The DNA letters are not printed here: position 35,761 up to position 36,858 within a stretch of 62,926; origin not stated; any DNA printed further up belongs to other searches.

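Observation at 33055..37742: Formyltransferase and deacetylase inserted between neuB and neuA: possible N-formyl nonulosonic acid pathway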

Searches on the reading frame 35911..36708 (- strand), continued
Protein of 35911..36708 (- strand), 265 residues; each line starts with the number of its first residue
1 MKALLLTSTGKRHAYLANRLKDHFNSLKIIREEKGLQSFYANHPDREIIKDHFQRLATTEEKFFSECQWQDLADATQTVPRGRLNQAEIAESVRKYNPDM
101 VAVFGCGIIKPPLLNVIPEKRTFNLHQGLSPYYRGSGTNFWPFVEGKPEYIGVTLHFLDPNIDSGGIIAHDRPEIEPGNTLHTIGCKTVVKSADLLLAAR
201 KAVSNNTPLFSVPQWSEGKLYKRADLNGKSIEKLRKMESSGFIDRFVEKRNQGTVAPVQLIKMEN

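Call 23: find_related_loci(query=A1, collection=genome_contigs, flank=10000)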
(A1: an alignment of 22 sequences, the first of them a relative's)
Query A1 (265 aa) in genome_contigs; peptide patterns used: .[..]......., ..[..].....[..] (x = any residue, [..] = any of these).
354 stretches matched a pattern; 344 encode a relative of the query (tblastn E <= 1e-3); the best 80 are kept; 80 distinct loci.
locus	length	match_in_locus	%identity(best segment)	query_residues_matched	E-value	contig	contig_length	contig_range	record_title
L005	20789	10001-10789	50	1-263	2e-88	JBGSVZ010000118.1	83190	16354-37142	MAG: Terrimicrobiaceae bacterium isolate JTS-AC469 k141_1779380, whole genome shotgun sequence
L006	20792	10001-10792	51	1-264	1e-87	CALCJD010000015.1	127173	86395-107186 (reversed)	MAG TPA_asm: uncultured Spartobacteria bacterium isolate SRR4028131_bin.86_CONCOCT_v1.1_MAG genome assembly, contig: ERZ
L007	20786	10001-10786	39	1-265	2e-57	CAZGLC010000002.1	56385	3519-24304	MAG TPA_asm: uncultured Bifidobacteriaceae bacterium isolate ERP125453_co2_124 genome assembly, contig: NODE_112_length_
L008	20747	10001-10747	42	1-251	2e-55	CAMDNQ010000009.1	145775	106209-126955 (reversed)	MAG: Candidatus Sulfopaludibacter sp. SbA3 isolate TrH-03may19-78 genome assembly, contig: TrH-03may19-C77, whole genome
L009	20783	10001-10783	40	1-263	4e-55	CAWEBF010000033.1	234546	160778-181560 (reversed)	MAG: uncultured Acidobacteriota bacterium isolate MFD05567.bin.2.14 genome assembly, contig: contig_8150, whole genome s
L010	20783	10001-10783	38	1-264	2e-54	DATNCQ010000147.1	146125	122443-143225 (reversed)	MAG TPA_asm: Vicinamibacterales bacterium isolate SMAG_U11218 k141_1641072, whole genome shotgun sequence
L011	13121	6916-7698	41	1-264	4e-54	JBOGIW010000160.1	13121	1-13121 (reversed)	MAG: Vicinamibacterales bacterium isolate M3-S_metawrap_bin.136 k127_3276838, whole genome shotgun sequence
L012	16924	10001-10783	40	1-264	6e-54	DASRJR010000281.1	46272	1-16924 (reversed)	MAG TPA_asm: Vicinamibacterales bacterium isolate SMAG_U10141 k141_4040638, whole genome shotgun sequence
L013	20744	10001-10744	38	2-247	3e-53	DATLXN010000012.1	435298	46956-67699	MAG TPA_asm: Vicinamibacterales bacterium isolate SMAG_U13247 k141_170111, whole genome shotgun sequence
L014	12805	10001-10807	37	1-262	4e-53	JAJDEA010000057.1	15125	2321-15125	MAG: Phycisphaerae bacterium isolate OFTM303 OFTM303_56, whole genome shotgun sequence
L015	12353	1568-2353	37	1-265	6e-53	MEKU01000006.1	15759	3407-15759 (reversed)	MAG: Acidobacteria bacterium RIFCSPLOWO2_02_FULL_67_21 rifcsplowo2_02_scaffold_13308, whole genome shotgun sequence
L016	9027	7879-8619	40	1-246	6e-53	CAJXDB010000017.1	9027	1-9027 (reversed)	TPA_asm: uncultured bacterium isolate ERR599062_bin.104_MetaBAT_v2.12.1_MAG genome assembly, contig: NODE_7193_length_90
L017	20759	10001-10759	39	1-251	6e-53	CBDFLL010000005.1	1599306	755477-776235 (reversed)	MAG: Vicinamibacterales bacterium isolate 998305d0-6da1-4fae-9339-a55ac4e5d69b genome assembly, contig: contig_5, whole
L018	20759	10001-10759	39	1-251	1e-52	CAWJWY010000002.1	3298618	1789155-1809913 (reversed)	MAG: uncultured Acidobacteriota bacterium isolate MFD01275.bin.2.31 genome assembly, contig: contig_13757, whole genome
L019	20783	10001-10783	40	1-264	9e-53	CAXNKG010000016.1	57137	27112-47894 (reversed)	MAG: Vicinamibacterales bacterium isolate TH-11nov19-51 genome assembly, contig: TH-11nov19-C1116, whole genome shotgun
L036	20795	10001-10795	39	1-264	6e-50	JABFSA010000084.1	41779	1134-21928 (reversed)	MAG: Acidobacteria bacterium isolate S-RSF-IL-07 seq_142, whole genome shotgun sequence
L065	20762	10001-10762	37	5-249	4e-46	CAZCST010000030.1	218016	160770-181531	MAG TPA_asm: uncultured Phycisphaera sp. isolate binchicken_co200_315 genome assembly, contig: k141_1162899, whole genom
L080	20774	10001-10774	34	1-249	4e-45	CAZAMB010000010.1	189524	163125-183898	MAG TPA_asm: uncultured Phycisphaera sp. isolate SRP323723_co1_85 genome assembly, contig: NODE_50_length_189524_cov_14.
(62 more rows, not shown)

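Call 31: search_solved_structures(query=window:35911-36708:-, max_evalue=0.001, show_alignments=2)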
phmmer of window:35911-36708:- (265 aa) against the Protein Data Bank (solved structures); distinct sequences matched with E-value up to 0.001: 45.
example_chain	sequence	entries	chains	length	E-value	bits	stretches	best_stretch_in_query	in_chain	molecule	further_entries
5vyr_A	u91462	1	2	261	4.4e-09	39.4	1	84-193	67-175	Gdp-mannose 4,6-dehydratase / gdp-4-amino-4,6-dideoxy-d-mannose formyltransferase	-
5vys_A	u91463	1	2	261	4.5e-09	39.3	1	84-193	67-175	Gdp-mannose 4,6-dehydratase / gdp-4-amino-4,6-dideoxy-d-mannose formyltransferase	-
5vyt_A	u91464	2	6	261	6e-09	38.9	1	84-193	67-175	Gdp-mannose 4,6-dehydratase / gdp-4-amino-4,6-dideoxy-d-mannose formyltransferase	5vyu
6ci2_A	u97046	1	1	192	8.9e-09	38.3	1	96-184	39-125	formyltransferase PseJ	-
6ci4_A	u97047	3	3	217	1.2e-08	37.9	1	96-184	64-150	formyltransferase PseJ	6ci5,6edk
6pih_A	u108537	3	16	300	2.4e-08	37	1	85-205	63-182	Bifunctional polymyxin resistance protein ArnA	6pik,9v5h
1yrw_A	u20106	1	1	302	2.4e-08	36.9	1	85-205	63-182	protein ArnA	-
2bln_A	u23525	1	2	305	2.4e-08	36.9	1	85-205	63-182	PROTEIN YFBG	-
5j63_A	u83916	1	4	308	2.5e-08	36.9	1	85-205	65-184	Bifunctional polymyxin resistance protein ArnA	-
3p9x_A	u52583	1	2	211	5.8e-08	35.7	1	77-188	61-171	phosphoribosylglycinamide formyltransferase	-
5uij_A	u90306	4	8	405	6.3e-08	35.6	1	119-197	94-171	Formyltransferase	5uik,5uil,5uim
5uin_A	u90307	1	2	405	6.3e-08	35.6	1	119-197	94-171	Formyltransferase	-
5vyq_A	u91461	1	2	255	7.8e-08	35.3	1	80-226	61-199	Uncharacterized protein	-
4pzu_A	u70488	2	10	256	8e-08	35.2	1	80-226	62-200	Uncharacterized protein Rv3404c/MT3512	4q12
1z7e_A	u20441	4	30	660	8.8e-08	35.1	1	87-205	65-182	protein ArnA | Bifunctional polymyxin resistance protein ArnA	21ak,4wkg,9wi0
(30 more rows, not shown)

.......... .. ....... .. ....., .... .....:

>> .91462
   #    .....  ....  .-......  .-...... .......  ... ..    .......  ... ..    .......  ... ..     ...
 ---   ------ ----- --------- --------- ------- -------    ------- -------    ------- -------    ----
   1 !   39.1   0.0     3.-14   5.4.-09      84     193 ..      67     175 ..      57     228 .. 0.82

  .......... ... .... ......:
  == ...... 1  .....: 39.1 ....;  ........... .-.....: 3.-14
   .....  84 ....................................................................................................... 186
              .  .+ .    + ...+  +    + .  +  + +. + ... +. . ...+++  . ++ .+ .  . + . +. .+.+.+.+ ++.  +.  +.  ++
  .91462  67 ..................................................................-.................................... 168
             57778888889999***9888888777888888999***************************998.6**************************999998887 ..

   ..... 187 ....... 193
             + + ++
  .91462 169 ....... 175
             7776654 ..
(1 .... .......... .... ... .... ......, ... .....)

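Call 44: search_protein_families(library=pfam, proteins=[L008:6577-8271:+, L008:8272-9987:+, L008:11757-12836:+, L008:12668-13744:+, L008:2186-5386:+, L036:13616-15298:+, L036:15223-16347:+, L036:8826-10004:+, L036:7181-8815:+, L036:16344-18038:+], max_evalue=0.0001)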
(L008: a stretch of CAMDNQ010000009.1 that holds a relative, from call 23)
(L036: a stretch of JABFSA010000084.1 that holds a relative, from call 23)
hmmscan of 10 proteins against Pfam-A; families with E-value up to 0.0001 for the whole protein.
L008:6577-8271:+ (564 aa): 7 families
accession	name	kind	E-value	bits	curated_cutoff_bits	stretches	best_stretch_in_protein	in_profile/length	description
PF02348.25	CTP_transf_3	-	1.5e-22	80.9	22.6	1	4-146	1-140/217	Cytidylyltransferase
PF13489.12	Methyltransf_23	-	3.6e-19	69.5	27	1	366-504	21-159/164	Methyltransferase domain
PF08241.18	Methyltransf_11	-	2.4e-17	63.8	21.2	1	372-460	1-94/95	Methyltransferase domain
PF08242.18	Methyltransf_12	-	1.9e-14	54.6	30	1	372-459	1-98/98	Methyltransferase domain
PF13649.12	Methyltransf_25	-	4.9e-12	46.8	27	1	372-457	2-97/97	Methyltransferase domain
PF13847.12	Methyltransf_31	-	6.1e-08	32.9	27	1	370-465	6-113/145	Methyltransferase domain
PF12804.13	NTP_transf_3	-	1.6e-05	25.6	27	1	18-136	15-123/160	MobA-like NTP transferase domain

L008:8272-9987:+ (571 aa): 0 families

L008:11757-12836:+ (359 aa): 1 family
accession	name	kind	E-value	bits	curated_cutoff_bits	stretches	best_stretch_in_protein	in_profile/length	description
PF00535.33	Glycos_transf_2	-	1.2e-18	68.1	23.3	1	10-123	4-112/168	Glycosyl transferase family 2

L008:12668-13744:+ (358 aa): 0 families

L008:2186-5386:+ (1066 aa): 0 families

L036:13616-15298:+ (560 aa): 0 families

L036:15223-16347:+ (374 aa): 2 families
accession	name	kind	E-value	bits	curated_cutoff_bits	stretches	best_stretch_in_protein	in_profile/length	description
PF00535.33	Glycos_transf_2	-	3.9e-29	102.2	23.3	1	35-150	4-118/168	Glycosyl transferase family 2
PF13641.12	Glyco_tranf_2_3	-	4.4e-06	27.3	27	1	34-190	6-158/230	Glycosyltransferase like family 2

L036:8826-10004:+ (392 aa): 0 families

L036:7181-8815:+ (544 aa): 0 families

L036:16344-18038:+ (564 aa): 0 families

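Call 51: search_dna_similar(query=window:35911-36708:-, collection=plasmids, mode=protein, max_rows=30, max_evalue=1e-8)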
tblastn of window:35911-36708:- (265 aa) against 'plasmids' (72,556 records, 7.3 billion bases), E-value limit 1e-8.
Records with a match: 8; places in all: 8; records where one place covers at least 80% of the query: 0.
Best place of each record, by identity: <60% 8.
By first word of the organism name: Leisingera 3; Streptomyces 1; Sinorhizobium 1; Halorussus 1; Haloarcula 1; Subdoligranulum 1.
By predicted mobility (MOB-suite, as given by PLSDB): non-mobilizable 8.
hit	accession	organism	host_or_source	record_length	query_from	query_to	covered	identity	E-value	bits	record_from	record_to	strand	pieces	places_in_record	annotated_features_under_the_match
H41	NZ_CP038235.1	Leisingera sp. NJS201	cell culture,Marine Biofilm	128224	8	180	65%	28.3%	2e-10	68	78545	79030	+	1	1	formyltransferase family protein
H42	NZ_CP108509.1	Streptomyces sp. NBC_01237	-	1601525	61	252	72%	24.6%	3e-10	67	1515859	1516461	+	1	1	none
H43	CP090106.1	Sinorhizobium meliloti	Medicago,Cell culture,Plant nodule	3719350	2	199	75%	23.0%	5e-10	67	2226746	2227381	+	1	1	formyl transferase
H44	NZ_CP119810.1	Halorussus caseinilyticus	cell culture,coastal saline-alkali land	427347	72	174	39%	38.8%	3e-12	74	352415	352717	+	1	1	formyltransferase family protein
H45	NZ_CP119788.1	Haloarcula halobia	cell culture,sediment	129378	84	207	47%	32.0%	1e-10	69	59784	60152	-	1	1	formyltransferase family protein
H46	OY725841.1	Subdoligranulum variabile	-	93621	82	207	48%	31.0%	9e-9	63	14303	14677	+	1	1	record has no annotation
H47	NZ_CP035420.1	Leisingera sp. NJS204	cell culture,Marine Biofilm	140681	97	213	44%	28.6%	2e-10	68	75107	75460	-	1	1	formyltransferase family protein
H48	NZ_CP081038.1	Leisingera sp. M527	-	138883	97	207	42%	28.8%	4e-10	67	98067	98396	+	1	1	formyltransferase family protein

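Call 52: get_annotated_region(hit=H44, flank=12000)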
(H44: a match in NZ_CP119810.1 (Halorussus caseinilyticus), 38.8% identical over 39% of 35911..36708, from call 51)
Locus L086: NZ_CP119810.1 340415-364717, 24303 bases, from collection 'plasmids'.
description: Halorussus caseinilyticus strain DT72 plasmid unnamed1, complete sequence
organism: Halorussus caseinilyticus (NCBI taxid 3034025)
taxonomy: Archaea; Euryarchaeota; Halobacteria; Halobacteriales; Haladaptataceae; Halorussus; Halorussus caseinilyticus
host: -; source: cell culture,coastal saline-alkali land; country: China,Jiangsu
typing (MOB-suite, as given by PLSDB): non-mobilizable
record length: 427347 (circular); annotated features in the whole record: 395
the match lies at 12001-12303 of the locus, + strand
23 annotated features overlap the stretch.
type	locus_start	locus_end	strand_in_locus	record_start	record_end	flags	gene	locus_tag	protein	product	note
CDS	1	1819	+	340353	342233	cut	-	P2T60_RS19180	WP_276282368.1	hypothetical protein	-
CDS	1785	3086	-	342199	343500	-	-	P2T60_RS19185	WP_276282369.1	glycosyltransferase family 2 protein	-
CDS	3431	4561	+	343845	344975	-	-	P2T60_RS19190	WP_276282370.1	DegT/DnrJ/EryC1/StrS family aminotransferase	-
CDS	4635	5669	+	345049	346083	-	-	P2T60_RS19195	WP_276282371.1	polysaccharide biosynthesis protein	-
CDS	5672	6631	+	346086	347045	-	-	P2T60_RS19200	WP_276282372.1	polysaccharide deacetylase family protein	GO:0005975 - carbohydrate metabolic process [Evidence IEA]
CDS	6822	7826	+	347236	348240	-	-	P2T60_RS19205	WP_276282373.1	class I SAM-dependent methyltransferase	-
CDS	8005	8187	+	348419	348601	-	-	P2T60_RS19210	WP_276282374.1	hypothetical protein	-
CDS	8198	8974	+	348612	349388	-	-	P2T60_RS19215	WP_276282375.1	oxidoreductase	-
CDS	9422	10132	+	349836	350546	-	-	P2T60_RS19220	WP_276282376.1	acylneuraminate cytidylyltransferase family protein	-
CDS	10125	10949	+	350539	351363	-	-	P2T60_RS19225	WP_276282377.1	SDR family oxidoreductase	-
CDS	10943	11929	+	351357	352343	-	-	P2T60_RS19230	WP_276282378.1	Gfo/Idh/MocA family oxidoreductase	-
CDS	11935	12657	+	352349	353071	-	-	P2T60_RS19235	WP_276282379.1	formyltransferase family protein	GO:0009058 - biosynthetic process [Evidence IEA]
CDS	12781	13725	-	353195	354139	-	-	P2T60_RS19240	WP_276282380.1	methionyl-tRNA formyltransferase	GO:0071951 - conversion of methionyl-tRNA to N-formyl-methionyl-tRNA [Evidence IEA]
CDS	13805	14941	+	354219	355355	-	neuB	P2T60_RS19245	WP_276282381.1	N-acetylneuraminate synthase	GO:0016051 - carbohydrate biosynthetic process [Evidence IEA]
CDS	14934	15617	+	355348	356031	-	-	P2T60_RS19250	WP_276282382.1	PIG-L deacetylase family protein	-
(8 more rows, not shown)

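Call 66: predict_structure(alignment_id=A1)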
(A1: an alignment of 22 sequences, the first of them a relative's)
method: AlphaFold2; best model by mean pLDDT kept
length: 265 residues; sequences in the alignment: 22
mean_pLDDT: 95.0   pTM: 0.92
mean pLDDT of the five models: 95.0, 94.6, 94.3, 94.0, 94.0
residues with pLDDT >= 90: 247; 70-90: 17; 50-70: 1; < 50: 0
segments of 3 or more residues with pLDDT < 50: none
pLDDT, mean of each block of 10 residues (from residue 1): 97 97 97 82 91 96 97 96 96 98 96 96 97 94 96 96 95 98 98 98 94 90 92 97 98 94 85
secondary structure, 60 per line:
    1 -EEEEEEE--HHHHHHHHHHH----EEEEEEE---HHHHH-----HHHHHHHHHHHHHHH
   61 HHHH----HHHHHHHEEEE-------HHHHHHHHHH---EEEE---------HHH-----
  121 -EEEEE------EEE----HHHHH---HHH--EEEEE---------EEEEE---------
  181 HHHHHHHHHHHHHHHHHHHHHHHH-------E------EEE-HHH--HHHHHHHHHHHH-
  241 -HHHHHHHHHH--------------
elements in order: E2-8 H11-21 E26-32 H36-40 H46-64 H69-75 E76-79 H87-96 E100-103 E122-126 E133-135 H140-144 E153-157 E167-171 H181-204 E219-221 H228-239 H242-251

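Call 68: fold_search(model_id=the predicted structure, library=pdb)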
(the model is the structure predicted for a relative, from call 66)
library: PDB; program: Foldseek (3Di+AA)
matches with E <= 10: 1776; with E <= 0.001: 148
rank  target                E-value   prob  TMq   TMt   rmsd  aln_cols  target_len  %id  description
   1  4iqf_A                8.7e-13  1.00  0.63  0.54   6.1       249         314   17  Crystal Structure of Methyionyl-tRNA Formyltransferase from Bacillus anthracis (released 2013-01-23)
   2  5j63_B                1.5e-12  1.00  0.64  0.57   5.2       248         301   19  Crystal Structure of the N-terminal N-formyltransferase Domain (residues 1-306) of Escherichia coli Arna in Complex wi (released 2016-05-25)
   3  5j63_D                2.6e-12  1.00  0.62  0.55   3.9       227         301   22  Crystal Structure of the N-terminal N-formyltransferase Domain (residues 1-306) of Escherichia coli Arna in Complex wi (released 2016-05-25)
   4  5vys_A                3.8e-12  1.00  0.61  0.65   5.8       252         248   17  Crystal structure of the WbkC N-formyltransferase (C47S variant) from Brucella melitensis (released 2017-07-05)
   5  5vyu_A                4.0e-12  1.00  0.60  0.65   6.8       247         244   17  Crystal structure of the WbkC N-formyltransferase from Brucella melitensis in complex with GDP-perosaminea and N-10-fo (released 2017-07-05)
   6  6v33_A                4.0e-12  1.00  0.58  0.61   5.8       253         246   16  X-ray structure of a sugar N-formyltransferase from Pseudomonas congelans (released 2020-01-08)
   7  6v2t_A                4.0e-12  1.00  0.58  0.62   4.9       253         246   15  X-ray structure of a sugar N-formyltransferase from Shewanella sp FDAARGOS_354 (released 2020-01-08)
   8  5j63_C                4.2e-12  1.00  0.63  0.59   5.2       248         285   19  Crystal Structure of the N-terminal N-formyltransferase Domain (residues 1-306) of Escherichia coli Arna in Complex wi (released 2016-05-25)
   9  5vyt_B                4.5e-12  1.00  0.60  0.63   5.8       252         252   17  Crystal structure of the WbkC N-formyltransferase (F142A variant) from Brucella melitensis (released 2017-07-05)
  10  4iqf_C                5.4e-12  1.00  0.63  0.54   6.2       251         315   17  Crystal Structure of Methyionyl-tRNA Formyltransferase from Bacillus anthracis (released 2013-01-23)
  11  4iqf_B                6.1e-12  1.00  0.62  0.53   5.4       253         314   17  Crystal Structure of Methyionyl-tRNA Formyltransferase from Bacillus anthracis (released 2013-01-23)
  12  5vyt_A                7.3e-12  1.00  0.60  0.64   5.9       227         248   18  Crystal structure of the WbkC N-formyltransferase (F142A variant) from Brucella melitensis (released 2017-07-05)
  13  9wi0_A                7.8e-12  1.00  0.61  0.26   6.1       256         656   19  cryo-EM structure of E.coli ArnA (released 2025-11-26)
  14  6v2t_B                8.8e-12  1.00  0.57  0.60   6.0       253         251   16  X-ray structure of a sugar N-formyltransferase from Shewanella sp FDAARGOS_354 (released 2020-01-08)
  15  2bln_A                1.1e-11  1.00  0.62  0.55   5.3       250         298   18  N-terminal formyltransferase domain of ArnA in complex with N-5- formyltetrahydrofolate and UMP (released 2005-04-08)
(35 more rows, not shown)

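Call 77: find_encoding_contigs(protein=P0089, flank=8000, max_places=2)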
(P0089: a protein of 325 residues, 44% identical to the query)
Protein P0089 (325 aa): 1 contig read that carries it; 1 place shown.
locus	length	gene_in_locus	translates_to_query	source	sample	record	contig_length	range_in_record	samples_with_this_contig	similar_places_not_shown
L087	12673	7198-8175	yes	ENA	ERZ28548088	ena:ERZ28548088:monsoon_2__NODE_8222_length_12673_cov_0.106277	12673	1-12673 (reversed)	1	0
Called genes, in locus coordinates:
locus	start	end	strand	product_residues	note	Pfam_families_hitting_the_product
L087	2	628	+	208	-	?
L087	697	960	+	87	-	-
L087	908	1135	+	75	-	PF00551:Formyl_trans_N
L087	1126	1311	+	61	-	-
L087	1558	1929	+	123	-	PF02585:PIG-L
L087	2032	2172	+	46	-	-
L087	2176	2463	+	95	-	-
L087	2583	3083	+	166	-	-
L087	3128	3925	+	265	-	-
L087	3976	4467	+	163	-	-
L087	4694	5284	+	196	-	-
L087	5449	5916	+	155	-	-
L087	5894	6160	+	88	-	-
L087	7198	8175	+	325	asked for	PF03102:NeuB, PF00551:Formyl_trans_N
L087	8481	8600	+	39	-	-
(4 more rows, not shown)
